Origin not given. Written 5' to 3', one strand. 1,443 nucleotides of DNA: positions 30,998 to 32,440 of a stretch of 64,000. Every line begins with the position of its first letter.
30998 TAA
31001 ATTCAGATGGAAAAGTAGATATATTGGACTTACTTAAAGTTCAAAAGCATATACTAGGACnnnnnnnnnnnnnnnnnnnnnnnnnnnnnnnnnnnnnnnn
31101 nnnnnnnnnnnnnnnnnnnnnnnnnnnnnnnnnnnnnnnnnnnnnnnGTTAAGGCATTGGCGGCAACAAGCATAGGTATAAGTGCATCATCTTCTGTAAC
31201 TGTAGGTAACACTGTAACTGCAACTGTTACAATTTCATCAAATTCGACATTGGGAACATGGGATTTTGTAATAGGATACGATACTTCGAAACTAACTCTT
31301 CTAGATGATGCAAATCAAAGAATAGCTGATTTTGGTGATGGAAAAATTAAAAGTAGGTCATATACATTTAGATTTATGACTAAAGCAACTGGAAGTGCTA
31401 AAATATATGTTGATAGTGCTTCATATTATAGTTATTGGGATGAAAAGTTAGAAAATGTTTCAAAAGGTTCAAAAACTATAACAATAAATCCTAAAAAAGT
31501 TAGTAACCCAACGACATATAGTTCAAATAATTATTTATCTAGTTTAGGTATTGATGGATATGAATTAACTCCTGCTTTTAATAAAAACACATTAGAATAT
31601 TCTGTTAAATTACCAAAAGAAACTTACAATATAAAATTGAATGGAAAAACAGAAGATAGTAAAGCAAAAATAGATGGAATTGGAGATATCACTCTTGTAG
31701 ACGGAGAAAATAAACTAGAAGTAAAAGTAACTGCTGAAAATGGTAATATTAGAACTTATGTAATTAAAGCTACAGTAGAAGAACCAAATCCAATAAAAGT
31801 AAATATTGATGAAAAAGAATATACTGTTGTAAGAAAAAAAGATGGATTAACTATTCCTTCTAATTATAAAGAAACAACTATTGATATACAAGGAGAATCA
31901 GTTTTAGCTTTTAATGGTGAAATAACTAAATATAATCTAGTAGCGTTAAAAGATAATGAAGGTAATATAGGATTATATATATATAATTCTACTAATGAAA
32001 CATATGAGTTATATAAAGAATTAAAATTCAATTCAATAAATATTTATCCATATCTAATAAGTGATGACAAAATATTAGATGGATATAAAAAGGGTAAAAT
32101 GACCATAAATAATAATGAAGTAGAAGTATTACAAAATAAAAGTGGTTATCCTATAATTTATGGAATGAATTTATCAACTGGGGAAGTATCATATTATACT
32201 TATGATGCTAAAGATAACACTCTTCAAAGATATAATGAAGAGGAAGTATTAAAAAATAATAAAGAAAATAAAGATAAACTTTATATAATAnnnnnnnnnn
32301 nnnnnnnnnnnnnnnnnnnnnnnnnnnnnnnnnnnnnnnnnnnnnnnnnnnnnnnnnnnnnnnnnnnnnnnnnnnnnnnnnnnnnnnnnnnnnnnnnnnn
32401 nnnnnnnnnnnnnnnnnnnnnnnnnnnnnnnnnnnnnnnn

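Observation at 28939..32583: Non-cellulosomal cohesin-dockerin pair: a dockerin-tagged SH3b/GH73-like peptidoglycan hydrolase co-transcribed with a membrane-anchored cohesin protein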

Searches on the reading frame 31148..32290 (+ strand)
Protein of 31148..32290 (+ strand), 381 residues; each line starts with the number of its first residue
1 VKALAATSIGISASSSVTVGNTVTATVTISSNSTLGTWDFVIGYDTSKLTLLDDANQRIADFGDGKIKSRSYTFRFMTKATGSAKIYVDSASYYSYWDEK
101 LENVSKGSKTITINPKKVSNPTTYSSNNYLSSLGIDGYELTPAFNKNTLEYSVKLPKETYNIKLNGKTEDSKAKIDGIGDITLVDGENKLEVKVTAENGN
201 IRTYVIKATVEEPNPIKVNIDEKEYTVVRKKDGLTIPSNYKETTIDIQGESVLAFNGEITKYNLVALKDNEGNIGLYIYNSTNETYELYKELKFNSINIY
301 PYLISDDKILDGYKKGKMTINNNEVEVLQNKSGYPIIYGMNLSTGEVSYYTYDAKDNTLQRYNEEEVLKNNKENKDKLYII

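Call 7: find_homologous_proteins(query=window:31148-32290:+, max_evalue=0.001)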
Query window:31148-32290:+ (381 aa): 728 proteins with E <= 0.001 among 5241 candidates; the best 120 are listed.
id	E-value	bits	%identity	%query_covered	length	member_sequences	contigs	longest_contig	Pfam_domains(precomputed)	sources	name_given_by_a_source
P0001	1.4e-239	812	100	100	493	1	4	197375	PF12733.14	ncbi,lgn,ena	-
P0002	5.4e-188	642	78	100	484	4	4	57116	PF12733.14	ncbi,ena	-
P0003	5.4e-170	583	72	100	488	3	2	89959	-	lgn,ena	-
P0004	1.2e-162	559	70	92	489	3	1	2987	PF12733.14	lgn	-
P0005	7.3e-162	557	71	100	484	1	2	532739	PF12733.14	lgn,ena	-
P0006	1.8e-161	555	70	100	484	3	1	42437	PF12733.14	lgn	-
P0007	9.4e-161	553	70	100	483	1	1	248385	PF12733.14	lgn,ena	-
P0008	1.1e-160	553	70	100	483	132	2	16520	PF12733.14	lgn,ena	-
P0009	1.2e-160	553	70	100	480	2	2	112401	PF12733.14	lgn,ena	-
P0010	1.3e-160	552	70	100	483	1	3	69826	PF12733.14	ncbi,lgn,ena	-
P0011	1.3e-160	552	70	100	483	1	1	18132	PF12733.14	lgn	-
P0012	1.3e-160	552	70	100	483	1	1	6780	PF12733.14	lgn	-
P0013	1.5e-160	552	70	100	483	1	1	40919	PF12733.14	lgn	-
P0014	1.7e-160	552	70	100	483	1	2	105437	PF12733.14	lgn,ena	-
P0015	2.2e-160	552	70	100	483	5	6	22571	PF12733.14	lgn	-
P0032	6.6e-93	330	48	93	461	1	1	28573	PF12733.14,PF00963.25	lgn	-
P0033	8.1e-93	329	46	99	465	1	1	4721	PF12733.14,PF00963.25,PF15102.11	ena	-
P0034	5.3e-91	324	47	93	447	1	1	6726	PF12733.14,PF00963.25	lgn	-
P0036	4.5e-90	320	47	99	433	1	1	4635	PF12733.14,PF00963.25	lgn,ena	-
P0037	3.6e-89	317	47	99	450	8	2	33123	PF12733.14,PF00963.25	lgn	-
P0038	4.7e-89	317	45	99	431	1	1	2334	PF12733.14,PF00963.25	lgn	-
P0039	5.0e-89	317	48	92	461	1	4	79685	PF12733.14,PF00963.25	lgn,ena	-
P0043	2.7e-87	311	46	99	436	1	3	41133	PF12733.14,PF00963.25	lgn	-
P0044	1.9e-86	308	44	99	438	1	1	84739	PF12733.14,PF00963.25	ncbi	-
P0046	1.8e-85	305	45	96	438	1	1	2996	PF00963.25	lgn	-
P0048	7.1e-85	303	44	98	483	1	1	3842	PF12733.14,PF00963.25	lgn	-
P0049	9.1e-85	303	46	99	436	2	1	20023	PF12733.14,PF00963.25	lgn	-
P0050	2.1e-84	302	43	99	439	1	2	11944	PF12733.14,PF00963.25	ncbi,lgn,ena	-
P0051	4.1e-84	301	46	99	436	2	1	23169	PF12733.14,PF00963.25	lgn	-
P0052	3.4e-83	298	45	99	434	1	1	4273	PF12733.14,PF00963.25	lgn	-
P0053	3.5e-83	298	43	95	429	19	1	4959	PF12733.14,PF00963.25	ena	-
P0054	9.7e-83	296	47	97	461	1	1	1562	PF12733.14,PF00963.25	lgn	-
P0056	5.1e-82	294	44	95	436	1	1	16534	PF12733.14,PF00963.25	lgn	-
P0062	5.0e-79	284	44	95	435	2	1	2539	PF12733.14,PF00963.25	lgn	-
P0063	6.8e-79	284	44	94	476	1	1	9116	PF12733.14,PF00963.25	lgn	-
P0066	3.5e-78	281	45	96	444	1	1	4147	PF12733.14,PF00963.25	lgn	-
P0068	6.9e-78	280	44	96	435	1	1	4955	PF12733.14,PF00963.25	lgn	-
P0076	5.5e-76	274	41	95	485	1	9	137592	PF12733.14,PF00963.25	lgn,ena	-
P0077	5.5e-76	274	41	95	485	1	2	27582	PF12733.14,PF00963.25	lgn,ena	-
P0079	1.9e-75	272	41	95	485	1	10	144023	PF12733.14,PF00963.25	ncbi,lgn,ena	-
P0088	5.0e-74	268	44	98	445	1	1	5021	PF12733.14,PF00963.25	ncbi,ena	-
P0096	1.1e-73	267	45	89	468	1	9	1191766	PF12733.14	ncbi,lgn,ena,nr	ncbi:MAG TPA: cadherin-like beta sandwich domain-containing protein [Bacilli bacterium]|nr:cadherin-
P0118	1.3e-72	263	45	94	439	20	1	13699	PF12733.14,PF09394.17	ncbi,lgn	-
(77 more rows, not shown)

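Call 21: search_protein_families(library=pfam, proteins=[P0032, P0033, P0036, P0044, P0048, P0050, P0053, P0076, P0088, P0046], max_evalue=0.001)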
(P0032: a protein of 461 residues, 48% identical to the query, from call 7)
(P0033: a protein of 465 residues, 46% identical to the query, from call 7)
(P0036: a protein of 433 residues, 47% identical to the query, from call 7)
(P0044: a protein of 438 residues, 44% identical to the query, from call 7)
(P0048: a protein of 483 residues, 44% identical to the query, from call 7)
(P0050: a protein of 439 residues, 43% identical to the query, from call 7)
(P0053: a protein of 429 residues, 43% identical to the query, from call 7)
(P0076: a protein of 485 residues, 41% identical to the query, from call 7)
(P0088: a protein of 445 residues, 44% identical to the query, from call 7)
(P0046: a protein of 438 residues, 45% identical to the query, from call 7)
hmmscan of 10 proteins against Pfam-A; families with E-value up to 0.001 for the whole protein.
P0032 (461 aa): 3 families
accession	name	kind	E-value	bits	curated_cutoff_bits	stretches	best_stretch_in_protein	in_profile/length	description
PF12733.13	Cadherin-like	-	3.1e-07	31.2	24.2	1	156-233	1-85/89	Cadherin-like beta sandwich domain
PF00963.24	Cohesin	-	8.5e-06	26.5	24.1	1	37-112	5-86/139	Cohesin domain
PF15102.11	TMEM154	-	4.1e-05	23.9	30.3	1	393-446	50-104/153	TMEM154 protein family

P0033 (465 aa): 3 families
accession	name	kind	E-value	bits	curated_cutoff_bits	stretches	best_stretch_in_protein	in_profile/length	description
PF12733.13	Cadherin-like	-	8.7e-10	39.4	24.2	1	152-229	1-85/89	Cadherin-like beta sandwich domain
PF00963.24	Cohesin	-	1.3e-07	32.3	24.1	1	31-115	3-93/139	Cohesin domain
PF15102.11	TMEM154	-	7.9e-07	29.5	30.3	1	378-454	35-115/153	TMEM154 protein family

P0036 (433 aa): 2 families
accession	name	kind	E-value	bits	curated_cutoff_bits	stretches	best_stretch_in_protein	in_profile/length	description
PF12733.13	Cadherin-like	-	4.7e-08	33.8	24.2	1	156-231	3-85/89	Cadherin-like beta sandwich domain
PF00963.24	Cohesin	-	6.6e-07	30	24.1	1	33-116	5-91/139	Cohesin domain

P0044 (438 aa): 3 families
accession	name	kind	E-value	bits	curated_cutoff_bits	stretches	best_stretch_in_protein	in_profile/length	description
PF12733.13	Cadherin-like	-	4.4e-10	40.3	24.2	1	155-234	1-87/89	Cadherin-like beta sandwich domain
PF00963.24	Cohesin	-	2.9e-07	31.2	24.1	1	31-115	2-90/139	Cohesin domain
PF13584.12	BatD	-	3.4e-05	24.9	24.1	1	37-116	5-74/92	BatD DUF11 like domain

P0048 (483 aa): 2 families
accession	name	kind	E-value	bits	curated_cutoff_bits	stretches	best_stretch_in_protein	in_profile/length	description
PF12733.13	Cadherin-like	-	2.9e-06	28.1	24.2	1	153-232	1-87/89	Cadherin-like beta sandwich domain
PF00963.24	Cohesin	-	1.1e-05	26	24.1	1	33-103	3-79/139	Cohesin domain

P0050 (439 aa): 3 families
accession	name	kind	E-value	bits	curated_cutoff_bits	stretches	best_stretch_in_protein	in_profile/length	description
PF12733.13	Cadherin-like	-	6.8e-10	39.7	24.2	1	155-234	1-87/89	Cadherin-like beta sandwich domain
PF00963.24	Cohesin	-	4.6e-08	33.8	24.1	1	31-121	2-95/139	Cohesin domain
PF13584.12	BatD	-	0.00029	21.9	24.1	1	37-120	5-78/92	BatD DUF11 like domain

P0053 (429 aa): 3 families
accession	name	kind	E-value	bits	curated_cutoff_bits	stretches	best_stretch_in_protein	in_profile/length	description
PF12733.13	Cadherin-like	-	1.3e-09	38.8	24.2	1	155-233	1-86/89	Cadherin-like beta sandwich domain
PF00963.24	Cohesin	-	1.5e-07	32.1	24.1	1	39-120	9-95/139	Cohesin domain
PF13584.12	BatD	-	0.00055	21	24.1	1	34-113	2-71/92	BatD DUF11 like domain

P0076 (485 aa): 2 families
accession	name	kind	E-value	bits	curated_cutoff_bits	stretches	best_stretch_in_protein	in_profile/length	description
PF12733.13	Cadherin-like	-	8.2e-11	42.6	24.2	1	151-230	1-87/89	Cadherin-like beta sandwich domain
PF00963.24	Cohesin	-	2.7e-06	28.1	24.1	1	30-86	5-59/139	Cohesin domain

P0088 (445 aa): 3 families
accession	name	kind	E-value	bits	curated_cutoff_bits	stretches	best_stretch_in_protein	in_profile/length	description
PF12733.13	Cadherin-like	-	1.4e-08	35.4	24.2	1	151-228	1-85/89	Cadherin-like beta sandwich domain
PF00963.24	Cohesin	-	9.2e-08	32.8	24.1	1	30-117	2-95/139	Cohesin domain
PF13584.12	BatD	-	0.00058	20.9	24.1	1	32-116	2-78/92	BatD DUF11 like domain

P0046 (438 aa): 2 families
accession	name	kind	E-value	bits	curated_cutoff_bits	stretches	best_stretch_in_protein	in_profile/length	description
PF00963.24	Cohesin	-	2.2e-07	31.6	24.1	1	34-138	3-113/139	Cohesin domain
PF12733.13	Cadherin-like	-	1.9e-05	25.5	24.2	1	155-234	1-87/89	Cadherin-like beta sandwich domain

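Call 48: find_encoding_contigs(protein=P0001, flank=1000, max_places=4)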
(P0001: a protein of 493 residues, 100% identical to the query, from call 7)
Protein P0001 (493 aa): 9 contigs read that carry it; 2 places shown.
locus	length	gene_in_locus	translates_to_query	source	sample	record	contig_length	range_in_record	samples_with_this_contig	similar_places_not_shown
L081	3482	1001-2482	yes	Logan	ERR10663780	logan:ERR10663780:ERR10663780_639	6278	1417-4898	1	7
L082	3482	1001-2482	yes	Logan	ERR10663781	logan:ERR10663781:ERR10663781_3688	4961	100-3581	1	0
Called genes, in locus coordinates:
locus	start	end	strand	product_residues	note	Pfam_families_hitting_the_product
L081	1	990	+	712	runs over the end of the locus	PF08239:SH3_3, PF06347:SH3_4 (faint), PF08239:SH3_3, PF00404:Dockerin_1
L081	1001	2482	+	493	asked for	PF12733:Cadherin-like (weak)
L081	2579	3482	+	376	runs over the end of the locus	-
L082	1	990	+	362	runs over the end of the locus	?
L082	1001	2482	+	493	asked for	PF12733:Cadherin-like (weak)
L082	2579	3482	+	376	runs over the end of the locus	-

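Call 60: find_encoding_contigs(protein=P0096, flank=6000, max_places=2)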
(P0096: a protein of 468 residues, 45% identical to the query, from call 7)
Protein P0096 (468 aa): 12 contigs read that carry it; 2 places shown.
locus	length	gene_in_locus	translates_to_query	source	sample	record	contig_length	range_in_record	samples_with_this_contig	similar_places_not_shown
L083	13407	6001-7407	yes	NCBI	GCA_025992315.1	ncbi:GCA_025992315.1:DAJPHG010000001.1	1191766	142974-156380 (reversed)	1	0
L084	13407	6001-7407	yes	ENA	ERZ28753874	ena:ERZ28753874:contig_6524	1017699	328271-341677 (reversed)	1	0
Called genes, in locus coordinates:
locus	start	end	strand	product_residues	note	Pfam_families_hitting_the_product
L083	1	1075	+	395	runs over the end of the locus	PF01520:Amidase_3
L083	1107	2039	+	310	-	-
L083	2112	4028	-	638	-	PF03816:LytR_cpsA_psr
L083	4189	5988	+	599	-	-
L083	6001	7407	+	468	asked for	PF12733:Cadherin-like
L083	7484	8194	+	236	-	-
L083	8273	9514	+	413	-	PF22694:CtpB_N-like, PF00595:PDZ, PF13180:PDZ_2, PF17820:PDZ_6, PF03572:Peptidase_S41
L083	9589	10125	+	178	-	PF04167:DUF402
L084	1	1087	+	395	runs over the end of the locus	PF01520:Amidase_3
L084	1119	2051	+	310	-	-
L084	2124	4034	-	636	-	PF03816:LytR_cpsA_psr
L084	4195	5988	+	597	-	-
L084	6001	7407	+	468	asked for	PF12733:Cadherin-like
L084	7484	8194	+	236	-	-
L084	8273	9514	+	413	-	PF22694:CtpB_N-like, PF00595:PDZ, PF13180:PDZ_2, PF17820:PDZ_6, PF03572:Peptidase_S41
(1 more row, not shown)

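Call 61: find_encoding_contigs(protein=P0118, flank=6000, max_places=2)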
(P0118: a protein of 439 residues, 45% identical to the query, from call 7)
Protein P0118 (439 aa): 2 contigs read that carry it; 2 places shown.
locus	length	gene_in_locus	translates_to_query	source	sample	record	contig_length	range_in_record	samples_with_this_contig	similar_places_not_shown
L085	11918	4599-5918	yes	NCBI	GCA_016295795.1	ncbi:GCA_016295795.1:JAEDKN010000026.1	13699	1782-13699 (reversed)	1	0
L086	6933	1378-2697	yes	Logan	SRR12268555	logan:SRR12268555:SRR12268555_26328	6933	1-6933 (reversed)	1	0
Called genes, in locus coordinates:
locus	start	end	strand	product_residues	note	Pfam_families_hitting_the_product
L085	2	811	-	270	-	?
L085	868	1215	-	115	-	PF01527:HTH_Tnp_1 (weak)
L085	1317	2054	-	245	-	PF02631:RecX_HTH2 (faint), PF21982:RecX_HTH1, PF21981:RecX_HTH3 (faint)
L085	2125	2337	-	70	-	PF01192:RNA_pol_Rpb6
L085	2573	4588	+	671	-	PF08239:SH3_3, PF12733:Cadherin-like, PF00404:Dockerin_1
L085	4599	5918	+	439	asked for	PF09394:Inhibitor_I42 (weak), PF12733:Cadherin-like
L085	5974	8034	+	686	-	PF12974:Phosphonate-bd, PF03816:LytR_cpsA_psr, PF03793:PASTA (faint)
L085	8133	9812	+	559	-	PF00753:Lactamase_B, PF12706:Lactamase_B_2 (weak), PF23023:Anti-Pycsar_Apyc1 (weak), PF22505:RNase_J_b_CASP, PF07521:RMMBL, PF17770:RNase_J_C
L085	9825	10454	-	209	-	-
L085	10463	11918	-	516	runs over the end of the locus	PF12072:RNase_Y_N, PF00013:KH_1 (weak), PF01966:HD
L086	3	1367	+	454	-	?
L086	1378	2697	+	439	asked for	PF09394:Inhibitor_I42 (weak), PF12733:Cadherin-like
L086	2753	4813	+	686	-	PF12974:Phosphonate-bd, PF03816:LytR_cpsA_psr, PF03793:PASTA (faint)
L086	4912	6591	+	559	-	PF00753:Lactamase_B, PF12706:Lactamase_B_2 (weak), PF23023:Anti-Pycsar_Apyc1 (weak), PF22505:RNase_J_b_CASP, PF07521:RMMBL, PF17770:RNase_J_C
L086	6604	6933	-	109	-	?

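Call 63: search_protein_families(library=pfam, proteins=[L083:4189-5985:+, P0096, L083:7484-8191:+, L083:1107-2036:+], max_evalue=0.1)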
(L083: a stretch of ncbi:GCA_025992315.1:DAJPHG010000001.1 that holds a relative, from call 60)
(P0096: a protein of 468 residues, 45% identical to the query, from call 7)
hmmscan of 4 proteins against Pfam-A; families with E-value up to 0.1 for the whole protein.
L083:4189-5985:+ (599 aa): 4 families
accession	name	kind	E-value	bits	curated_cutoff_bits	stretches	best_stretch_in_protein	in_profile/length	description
PF00404.24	Dockerin_1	-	6.3e-13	49.2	22.9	1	536-592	1-57/57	Dockerin type I domain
PF08239.17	SH3_3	-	3.9e-10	40.2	27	1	41-101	1-54/54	Bacterial SH3 domain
PF00036.39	EF-hand_1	-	0.076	13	25.4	0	569-589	7-27/29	EF hand domain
PF13202.12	EF-hand_5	-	0.095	12.7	25.9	0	568-584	5-21/25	EF hand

P0096 (468 aa): 3 families
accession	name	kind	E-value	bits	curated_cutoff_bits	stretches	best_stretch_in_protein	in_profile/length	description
PF12733.13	Cadherin-like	-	5.5e-08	33.6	24.2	1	147-226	1-87/89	Cadherin-like beta sandwich domain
PF14584.11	DUF4446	-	0.003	18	27.4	1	396-455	1-63/150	Protein of unknown function (DUF4446)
PF02699.20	YajC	-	0.063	13.6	28.2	0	404-434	6-36/78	Preprotein translocase subunit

L083:7484-8191:+ (236 aa): 5 families
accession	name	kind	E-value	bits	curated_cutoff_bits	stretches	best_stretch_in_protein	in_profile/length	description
PF13314.11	DUF4083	-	0.0042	17.5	25.4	1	88-121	9-42/57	Domain of unknown function (DUF4083)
PF18898.5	DUF5654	-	0.012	16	23.8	1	71-107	30-67/71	Family of unknown function (DUF5654)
PF20970.2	MASE10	-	0.015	15.6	27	1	65-132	116-180/186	MASE10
PF06682.17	SARAF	-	0.042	14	30.8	0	56-132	135-204/333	SOCE-associated regulatory factor of calcium homoeostasis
PF00001.26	7tm_1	-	0.042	13.8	30.5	1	65-125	183-239/260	7 transmembrane receptor (rhodopsin family)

L083:1107-2036:+ (310 aa): 3 families
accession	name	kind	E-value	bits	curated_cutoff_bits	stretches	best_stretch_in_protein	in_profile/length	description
PF05257.22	CHAP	-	3.8e-05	24.5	26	1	172-260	7-77/81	CHAP domain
PF00877.26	NLPC_P60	-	0.0025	18.2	23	1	160-251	6-72/105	NlpC/P60 family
PF12671.13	Amidase_6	-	0.054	14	23.2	0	164-255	44-130/163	Putative amidase domain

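Call 86: find_related_loci(query=A6, collection=metagenome_contigs, flank=3000)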
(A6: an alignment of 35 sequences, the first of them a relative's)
Query A6 (468 aa) in metagenome_contigs; peptide patterns used: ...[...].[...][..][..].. (x = any residue, [..] = any of these).
533 stretches matched a pattern; 354 encode a relative of the query (tblastn E <= 1e-3); the best 80 are kept; 80 distinct loci.
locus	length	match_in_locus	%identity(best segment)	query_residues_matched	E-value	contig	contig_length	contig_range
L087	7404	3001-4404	99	1-468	0e+0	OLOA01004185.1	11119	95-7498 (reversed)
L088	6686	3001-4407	91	1-468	0e+0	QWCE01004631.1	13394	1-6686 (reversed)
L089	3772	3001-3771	87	27-285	3e-137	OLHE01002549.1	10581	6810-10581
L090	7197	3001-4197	43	1-416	8e-82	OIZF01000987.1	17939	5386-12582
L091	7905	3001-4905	42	23-387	1e-80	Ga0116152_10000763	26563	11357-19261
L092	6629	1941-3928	38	2-417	1e-79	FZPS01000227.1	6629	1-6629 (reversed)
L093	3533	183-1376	41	1-416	4e-78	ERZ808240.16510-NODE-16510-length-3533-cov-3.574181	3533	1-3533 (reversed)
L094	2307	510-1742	41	1-427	4e-79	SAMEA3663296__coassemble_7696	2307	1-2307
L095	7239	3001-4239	42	1-429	2e-85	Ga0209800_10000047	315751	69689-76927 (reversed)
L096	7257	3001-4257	37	3-415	4e-76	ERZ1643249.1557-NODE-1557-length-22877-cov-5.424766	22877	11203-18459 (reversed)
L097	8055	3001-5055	41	1-421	2e-74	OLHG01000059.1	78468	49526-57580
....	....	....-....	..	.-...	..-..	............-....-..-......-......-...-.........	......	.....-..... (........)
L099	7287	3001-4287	40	10-462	5e-74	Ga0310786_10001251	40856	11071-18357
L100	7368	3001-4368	40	1-451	9e-73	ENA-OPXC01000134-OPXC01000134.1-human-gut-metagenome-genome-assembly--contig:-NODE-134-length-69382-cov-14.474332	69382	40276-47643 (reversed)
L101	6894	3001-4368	40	1-451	1e-72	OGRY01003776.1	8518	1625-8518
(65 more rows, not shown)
